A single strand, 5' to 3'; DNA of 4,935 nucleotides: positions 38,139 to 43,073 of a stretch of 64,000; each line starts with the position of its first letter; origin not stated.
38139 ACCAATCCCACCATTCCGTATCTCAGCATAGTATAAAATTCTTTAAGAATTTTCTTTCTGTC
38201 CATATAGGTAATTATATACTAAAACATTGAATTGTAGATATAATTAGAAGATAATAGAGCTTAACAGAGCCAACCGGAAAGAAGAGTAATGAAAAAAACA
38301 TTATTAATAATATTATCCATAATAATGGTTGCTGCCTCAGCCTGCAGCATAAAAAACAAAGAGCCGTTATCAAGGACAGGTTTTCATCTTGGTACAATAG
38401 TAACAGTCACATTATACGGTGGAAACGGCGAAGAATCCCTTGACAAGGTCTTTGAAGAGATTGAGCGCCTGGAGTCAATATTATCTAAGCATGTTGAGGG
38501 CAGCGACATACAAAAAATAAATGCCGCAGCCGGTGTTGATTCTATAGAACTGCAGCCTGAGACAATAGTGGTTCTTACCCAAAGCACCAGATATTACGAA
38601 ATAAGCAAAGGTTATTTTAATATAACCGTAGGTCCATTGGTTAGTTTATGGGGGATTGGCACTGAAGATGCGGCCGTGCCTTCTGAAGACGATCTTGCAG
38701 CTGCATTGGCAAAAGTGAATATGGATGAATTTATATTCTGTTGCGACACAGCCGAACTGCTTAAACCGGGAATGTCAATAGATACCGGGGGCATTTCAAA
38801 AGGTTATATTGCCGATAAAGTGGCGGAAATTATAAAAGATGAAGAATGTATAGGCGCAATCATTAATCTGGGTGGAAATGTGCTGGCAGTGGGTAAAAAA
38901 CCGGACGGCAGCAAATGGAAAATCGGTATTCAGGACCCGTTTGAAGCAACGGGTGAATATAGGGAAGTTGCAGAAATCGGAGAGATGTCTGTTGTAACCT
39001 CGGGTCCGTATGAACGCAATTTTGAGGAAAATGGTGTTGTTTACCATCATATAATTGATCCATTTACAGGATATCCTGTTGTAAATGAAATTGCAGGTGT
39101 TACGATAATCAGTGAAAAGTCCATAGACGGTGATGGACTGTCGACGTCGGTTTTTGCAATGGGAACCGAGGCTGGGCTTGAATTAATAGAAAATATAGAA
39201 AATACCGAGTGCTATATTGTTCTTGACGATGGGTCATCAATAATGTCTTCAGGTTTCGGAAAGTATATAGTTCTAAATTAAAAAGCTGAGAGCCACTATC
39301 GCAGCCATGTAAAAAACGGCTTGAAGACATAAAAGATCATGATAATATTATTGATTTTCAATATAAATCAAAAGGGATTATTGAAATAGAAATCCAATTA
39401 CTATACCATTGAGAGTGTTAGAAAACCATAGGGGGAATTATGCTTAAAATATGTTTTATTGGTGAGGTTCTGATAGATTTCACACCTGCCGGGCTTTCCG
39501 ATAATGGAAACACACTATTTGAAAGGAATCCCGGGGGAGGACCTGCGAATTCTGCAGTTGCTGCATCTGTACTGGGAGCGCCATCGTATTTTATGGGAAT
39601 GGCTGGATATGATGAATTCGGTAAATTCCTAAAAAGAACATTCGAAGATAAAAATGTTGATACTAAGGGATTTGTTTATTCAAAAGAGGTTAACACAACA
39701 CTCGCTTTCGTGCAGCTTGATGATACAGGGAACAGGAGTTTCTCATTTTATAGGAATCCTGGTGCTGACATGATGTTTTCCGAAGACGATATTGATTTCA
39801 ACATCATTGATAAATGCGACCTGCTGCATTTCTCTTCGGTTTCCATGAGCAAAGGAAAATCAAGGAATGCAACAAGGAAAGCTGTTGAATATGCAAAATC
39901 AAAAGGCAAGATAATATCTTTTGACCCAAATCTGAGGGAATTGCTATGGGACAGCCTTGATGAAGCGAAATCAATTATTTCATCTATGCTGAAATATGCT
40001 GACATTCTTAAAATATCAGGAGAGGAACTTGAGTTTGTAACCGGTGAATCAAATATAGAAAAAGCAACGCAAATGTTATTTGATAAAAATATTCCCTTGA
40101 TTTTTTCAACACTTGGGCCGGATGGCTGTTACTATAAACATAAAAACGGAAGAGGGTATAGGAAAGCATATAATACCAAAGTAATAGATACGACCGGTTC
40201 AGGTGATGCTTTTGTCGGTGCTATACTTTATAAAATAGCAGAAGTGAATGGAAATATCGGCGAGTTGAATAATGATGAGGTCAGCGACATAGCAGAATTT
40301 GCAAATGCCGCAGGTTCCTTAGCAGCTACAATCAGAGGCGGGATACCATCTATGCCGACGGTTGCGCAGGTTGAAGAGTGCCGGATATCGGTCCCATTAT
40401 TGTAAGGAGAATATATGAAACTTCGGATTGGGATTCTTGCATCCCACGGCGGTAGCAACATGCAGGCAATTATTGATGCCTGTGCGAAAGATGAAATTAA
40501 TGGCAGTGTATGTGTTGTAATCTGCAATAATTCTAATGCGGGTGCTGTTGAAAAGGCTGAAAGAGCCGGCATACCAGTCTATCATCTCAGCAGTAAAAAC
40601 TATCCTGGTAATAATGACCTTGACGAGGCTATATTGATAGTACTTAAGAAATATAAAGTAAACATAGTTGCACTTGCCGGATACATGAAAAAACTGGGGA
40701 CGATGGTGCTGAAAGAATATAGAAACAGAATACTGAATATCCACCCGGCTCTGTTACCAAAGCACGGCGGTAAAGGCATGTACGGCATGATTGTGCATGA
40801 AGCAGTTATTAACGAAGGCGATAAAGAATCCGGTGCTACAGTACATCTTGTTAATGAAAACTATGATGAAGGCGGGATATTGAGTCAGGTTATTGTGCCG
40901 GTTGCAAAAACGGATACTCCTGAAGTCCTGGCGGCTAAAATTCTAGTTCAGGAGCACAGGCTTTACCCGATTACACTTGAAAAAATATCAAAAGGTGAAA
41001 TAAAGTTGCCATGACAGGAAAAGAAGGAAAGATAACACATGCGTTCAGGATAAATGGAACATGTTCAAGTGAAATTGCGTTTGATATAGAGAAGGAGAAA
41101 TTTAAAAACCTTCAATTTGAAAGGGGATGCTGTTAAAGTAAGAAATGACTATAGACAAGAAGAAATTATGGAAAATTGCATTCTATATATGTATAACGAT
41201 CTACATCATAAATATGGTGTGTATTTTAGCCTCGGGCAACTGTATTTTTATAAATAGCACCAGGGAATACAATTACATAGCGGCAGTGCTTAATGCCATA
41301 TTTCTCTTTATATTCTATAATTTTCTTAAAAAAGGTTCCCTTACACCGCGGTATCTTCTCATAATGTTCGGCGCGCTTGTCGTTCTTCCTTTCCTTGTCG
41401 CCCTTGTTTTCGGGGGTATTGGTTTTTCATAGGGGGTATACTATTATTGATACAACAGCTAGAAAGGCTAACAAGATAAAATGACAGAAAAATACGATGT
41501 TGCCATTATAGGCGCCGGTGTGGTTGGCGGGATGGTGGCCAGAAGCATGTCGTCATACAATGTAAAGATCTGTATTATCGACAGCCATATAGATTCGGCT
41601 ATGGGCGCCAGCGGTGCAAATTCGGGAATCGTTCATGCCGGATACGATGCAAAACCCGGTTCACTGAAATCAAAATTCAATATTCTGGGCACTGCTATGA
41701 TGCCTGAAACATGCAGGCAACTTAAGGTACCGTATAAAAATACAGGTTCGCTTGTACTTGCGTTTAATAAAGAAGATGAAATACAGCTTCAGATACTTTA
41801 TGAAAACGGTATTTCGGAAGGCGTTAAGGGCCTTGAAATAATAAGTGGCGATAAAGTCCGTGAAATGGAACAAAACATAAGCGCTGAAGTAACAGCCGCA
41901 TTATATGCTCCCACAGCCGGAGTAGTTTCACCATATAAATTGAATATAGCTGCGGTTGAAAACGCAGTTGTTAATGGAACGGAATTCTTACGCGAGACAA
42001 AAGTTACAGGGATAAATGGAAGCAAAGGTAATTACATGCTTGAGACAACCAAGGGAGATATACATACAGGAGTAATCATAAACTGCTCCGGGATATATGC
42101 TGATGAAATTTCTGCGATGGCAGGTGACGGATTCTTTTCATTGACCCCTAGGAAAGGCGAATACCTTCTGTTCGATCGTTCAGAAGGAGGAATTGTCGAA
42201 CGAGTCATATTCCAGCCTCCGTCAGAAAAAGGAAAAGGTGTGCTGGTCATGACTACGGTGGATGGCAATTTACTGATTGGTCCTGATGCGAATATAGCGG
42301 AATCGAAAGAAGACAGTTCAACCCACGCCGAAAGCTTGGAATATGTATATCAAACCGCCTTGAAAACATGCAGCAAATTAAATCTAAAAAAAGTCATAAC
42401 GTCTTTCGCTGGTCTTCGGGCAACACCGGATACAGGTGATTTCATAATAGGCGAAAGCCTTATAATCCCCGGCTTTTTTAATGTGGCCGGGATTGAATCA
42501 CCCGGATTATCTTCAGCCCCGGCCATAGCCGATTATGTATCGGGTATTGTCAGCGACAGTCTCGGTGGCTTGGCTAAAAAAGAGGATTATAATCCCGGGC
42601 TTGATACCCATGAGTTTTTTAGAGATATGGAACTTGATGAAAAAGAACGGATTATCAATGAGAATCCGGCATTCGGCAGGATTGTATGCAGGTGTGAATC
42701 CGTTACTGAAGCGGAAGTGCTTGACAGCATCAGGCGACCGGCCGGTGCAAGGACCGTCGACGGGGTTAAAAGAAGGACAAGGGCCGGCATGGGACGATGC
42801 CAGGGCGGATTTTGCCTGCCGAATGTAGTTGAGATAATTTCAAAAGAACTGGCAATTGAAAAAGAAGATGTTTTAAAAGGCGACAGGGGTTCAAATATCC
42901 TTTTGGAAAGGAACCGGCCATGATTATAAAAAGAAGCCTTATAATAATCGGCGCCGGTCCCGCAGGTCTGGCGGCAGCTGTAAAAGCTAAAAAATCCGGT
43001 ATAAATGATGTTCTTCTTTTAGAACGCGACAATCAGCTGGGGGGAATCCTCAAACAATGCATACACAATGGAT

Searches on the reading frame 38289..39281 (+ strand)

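Call 28: search_protein_families(library=pfam, proteins=[window:38289-39281:+])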
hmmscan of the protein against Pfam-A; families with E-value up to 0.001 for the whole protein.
window:38289-39281:+ (330 aa): 1 family
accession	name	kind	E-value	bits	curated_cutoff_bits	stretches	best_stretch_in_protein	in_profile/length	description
PF02424.20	ApbE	-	2.2e-85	286.8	25.6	1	34-310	1-266/266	ApbE family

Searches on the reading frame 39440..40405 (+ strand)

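Call 28: search_protein_families(library=pfam, proteins=[window:39440-40405:+])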
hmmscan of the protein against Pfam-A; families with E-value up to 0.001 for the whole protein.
window:39440-40405:+ (321 aa): 1 family
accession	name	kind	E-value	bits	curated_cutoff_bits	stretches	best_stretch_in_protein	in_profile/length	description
PF00294.29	PfkB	-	3.8e-61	207.5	25.8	1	1-307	1-301/302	pfkB family carbohydrate kinase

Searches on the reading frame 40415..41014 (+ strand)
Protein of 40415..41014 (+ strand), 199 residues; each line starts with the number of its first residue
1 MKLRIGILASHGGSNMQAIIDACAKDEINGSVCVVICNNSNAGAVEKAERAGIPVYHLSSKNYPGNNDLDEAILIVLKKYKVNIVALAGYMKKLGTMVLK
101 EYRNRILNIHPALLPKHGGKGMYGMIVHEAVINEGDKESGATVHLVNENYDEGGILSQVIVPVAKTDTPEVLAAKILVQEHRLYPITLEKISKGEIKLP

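Call 28: search_protein_families(library=pfam, proteins=[window:40415-41014:+])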
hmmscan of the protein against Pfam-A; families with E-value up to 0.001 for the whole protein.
window:40415-41014:+ (199 aa): 1 family
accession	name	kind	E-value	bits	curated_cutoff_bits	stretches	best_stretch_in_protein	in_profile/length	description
PF00551.24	Formyl_trans_N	-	8.7e-47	159.6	26.1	1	4-186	2-179/181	Formyl transferase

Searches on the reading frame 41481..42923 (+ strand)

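Call 28: search_protein_families(library=pfam, proteins=[window:41481-42923:+])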
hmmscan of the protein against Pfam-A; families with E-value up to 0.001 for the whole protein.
window:41481-42923:+ (480 aa): 2 families
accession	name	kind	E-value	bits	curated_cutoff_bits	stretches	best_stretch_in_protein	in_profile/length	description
PF01266.30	DAO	-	2.8e-61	208.4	27.9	1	6-353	1-350/353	FAD dependent oxidoreductase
PF04324.20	Fer2_BFD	-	3.1e-15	56.7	26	1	401-454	1-49/50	BFD-like [2Fe-2S] binding domain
